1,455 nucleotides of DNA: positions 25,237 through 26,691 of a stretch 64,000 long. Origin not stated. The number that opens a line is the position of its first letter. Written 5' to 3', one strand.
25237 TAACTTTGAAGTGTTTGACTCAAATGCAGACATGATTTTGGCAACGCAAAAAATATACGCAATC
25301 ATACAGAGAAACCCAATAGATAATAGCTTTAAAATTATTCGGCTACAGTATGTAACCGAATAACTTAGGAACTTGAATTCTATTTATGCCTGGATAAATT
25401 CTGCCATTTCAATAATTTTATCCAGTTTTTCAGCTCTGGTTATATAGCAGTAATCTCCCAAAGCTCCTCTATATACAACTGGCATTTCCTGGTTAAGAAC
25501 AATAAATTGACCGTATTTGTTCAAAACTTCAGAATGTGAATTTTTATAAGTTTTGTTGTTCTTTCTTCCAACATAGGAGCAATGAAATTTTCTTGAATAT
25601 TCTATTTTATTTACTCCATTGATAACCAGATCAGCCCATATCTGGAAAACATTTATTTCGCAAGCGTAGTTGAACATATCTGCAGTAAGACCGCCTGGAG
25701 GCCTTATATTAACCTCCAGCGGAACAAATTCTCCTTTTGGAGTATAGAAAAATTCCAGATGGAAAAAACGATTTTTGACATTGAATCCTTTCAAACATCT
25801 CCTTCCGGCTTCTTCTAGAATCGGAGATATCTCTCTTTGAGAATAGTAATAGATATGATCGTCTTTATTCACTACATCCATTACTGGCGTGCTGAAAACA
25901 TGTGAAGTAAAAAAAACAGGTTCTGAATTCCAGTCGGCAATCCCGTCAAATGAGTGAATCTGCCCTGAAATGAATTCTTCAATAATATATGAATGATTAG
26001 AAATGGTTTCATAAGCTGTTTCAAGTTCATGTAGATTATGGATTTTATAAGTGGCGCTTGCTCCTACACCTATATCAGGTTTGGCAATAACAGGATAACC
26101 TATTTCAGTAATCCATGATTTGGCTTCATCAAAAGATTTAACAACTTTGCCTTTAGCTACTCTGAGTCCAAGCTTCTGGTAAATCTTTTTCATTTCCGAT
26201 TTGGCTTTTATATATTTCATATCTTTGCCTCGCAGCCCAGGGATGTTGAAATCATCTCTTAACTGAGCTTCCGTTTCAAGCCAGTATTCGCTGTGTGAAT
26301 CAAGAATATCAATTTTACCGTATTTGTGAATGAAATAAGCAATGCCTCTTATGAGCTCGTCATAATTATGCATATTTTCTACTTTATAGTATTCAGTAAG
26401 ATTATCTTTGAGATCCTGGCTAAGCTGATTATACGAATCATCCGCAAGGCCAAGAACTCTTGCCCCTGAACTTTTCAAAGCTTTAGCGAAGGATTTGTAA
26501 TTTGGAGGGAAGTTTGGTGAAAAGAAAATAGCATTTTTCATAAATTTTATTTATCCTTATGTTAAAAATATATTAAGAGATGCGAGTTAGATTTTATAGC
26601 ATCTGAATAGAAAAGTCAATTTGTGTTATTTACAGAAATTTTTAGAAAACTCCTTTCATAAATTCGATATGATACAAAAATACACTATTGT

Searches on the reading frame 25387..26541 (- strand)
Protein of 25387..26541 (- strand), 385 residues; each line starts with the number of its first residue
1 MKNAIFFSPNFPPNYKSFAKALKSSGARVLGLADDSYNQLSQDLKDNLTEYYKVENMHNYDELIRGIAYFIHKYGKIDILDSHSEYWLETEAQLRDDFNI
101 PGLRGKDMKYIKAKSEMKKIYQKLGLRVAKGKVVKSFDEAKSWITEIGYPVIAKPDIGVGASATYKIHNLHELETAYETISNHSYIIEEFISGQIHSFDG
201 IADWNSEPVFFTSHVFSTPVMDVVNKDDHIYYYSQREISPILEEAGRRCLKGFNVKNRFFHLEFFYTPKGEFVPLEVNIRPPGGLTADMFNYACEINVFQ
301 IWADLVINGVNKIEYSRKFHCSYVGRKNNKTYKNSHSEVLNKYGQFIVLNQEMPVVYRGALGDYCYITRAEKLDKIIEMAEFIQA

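Call 4: search_protein_families(library=pfam, proteins=[window:25387-26541:-], max_evalue=1)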
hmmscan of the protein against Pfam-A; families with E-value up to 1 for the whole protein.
window:25387-26541:- (385 aa): 8 families
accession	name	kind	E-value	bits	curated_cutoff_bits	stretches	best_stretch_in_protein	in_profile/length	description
PF13535.11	ATP-grasp_4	-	1.2e-11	44.9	27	1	148-285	2-156/160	ATP-grasp domain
PF02786.22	CPSase_L_D2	-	2.1e-05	24.6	19.8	1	114-184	2-74/211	Carbamoyl-phosphate synthase L chain, ATP binding domain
PF02655.19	ATP-grasp_3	-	0.00017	22.2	23.2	1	144-204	27-82/160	ATP-grasp domain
PF13549.11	ATP-grasp_5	-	0.0015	18.3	27.6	1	113-154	11-52/221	ATP-grasp domain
PF02222.28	ATP-grasp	-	0.0034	17.5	27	1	120-192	2-77/179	ATP-grasp domain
PF07478.18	Dala_Dala_lig_C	-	0.0064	16.5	24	1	138-197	26-87/204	D-ala D-ala ligase C-terminus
PF01071.24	GARS_A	-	0.014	15.7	27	1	114-203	3-101/194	Phosphoribosylglycinamide synthetase, ATP-grasp (A) domain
PF08442.15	ATP-grasp_2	-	0.16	12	29.5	1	117-160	7-51/202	ATP-grasp domain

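Call 5: search_protein_families(library=ncbifam, proteins=[window:25387-26541:-], max_evalue=1)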
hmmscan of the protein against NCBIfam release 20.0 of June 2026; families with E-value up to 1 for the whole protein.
window:25387-26541:- (385 aa): 42 families (the best 25 are shown)
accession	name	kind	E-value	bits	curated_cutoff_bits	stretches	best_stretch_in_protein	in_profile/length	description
TIGR02068.2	cya_phycin_syn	equivalog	1e-11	43.6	850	1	113-195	213-298/862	cyanophycin synthetase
NF010623.0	PRK14016.1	subfamily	3.7e-11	41.9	877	1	114-196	215-300/871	cyanophycin synthetase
NF002563.0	PRK02186.1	subfamily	9.5e-10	37.4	625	1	67-307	61-303/890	argininosuccinate lyase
NF003671.0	PRK05294.1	equivalog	2e-07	29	599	1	96-204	649-762/1058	carbamoyl-phosphate synthase large subunit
TIGR01369.1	CPSaseII_lrg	equivalog_domain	3e-07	28.5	1027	1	99-205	655-766/1052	carbamoyl-phosphate synthase (glutamine-hydrolyzing) large subunit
NF002378.0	PRK01372.1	subfamily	1e-06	27.7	243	1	114-194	101-182/305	D-alanine--D-alanine ligase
NF006286.0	PRK08462.1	equivalog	1.1e-06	27.8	740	1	104-181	108-187/445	acetyl-CoA carboxylase biotin carboxylase subunit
NF009403.0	PRK12767.1-2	equivalog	1.8e-06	27.4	286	1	144-209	139-202/342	carbamoyl phosphate synthase-like protein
NF005543.0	PRK07206.1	subfamily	2.1e-06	26.7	302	1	112-324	107-336/416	hypothetical protein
NF009406.0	PRK12767.1-5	equivalog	3.3e-06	26.4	271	1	114-209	114-207/327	carbamoyl phosphate synthase-like protein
NF011167.0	PRK14569.1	equivalog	9.1e-06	25.2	410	1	145-195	127-178/296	D-alanyl-alanine synthetase A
NF006406.0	PRK08654.1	equivalog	3.7e-05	22.4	739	1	106-181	108-185/499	acetyl-CoA carboxylase biotin carboxylase subunit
TIGR02712.1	urea_carbox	equivalog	4.4e-05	21.4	1303.85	1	102-183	103-185/1201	urea carboxylase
NF006766.0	PRK09288.1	equivalog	4.9e-05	22.3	339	1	121-183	122-184/396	formate-dependent phosphoribosylglycinamide formyltransferase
TIGR01205.1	D_ala_D_alaTIGR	subfamily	0.00011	21.3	245.65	1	114-194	107-194/318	D-alanine--D-alanine ligase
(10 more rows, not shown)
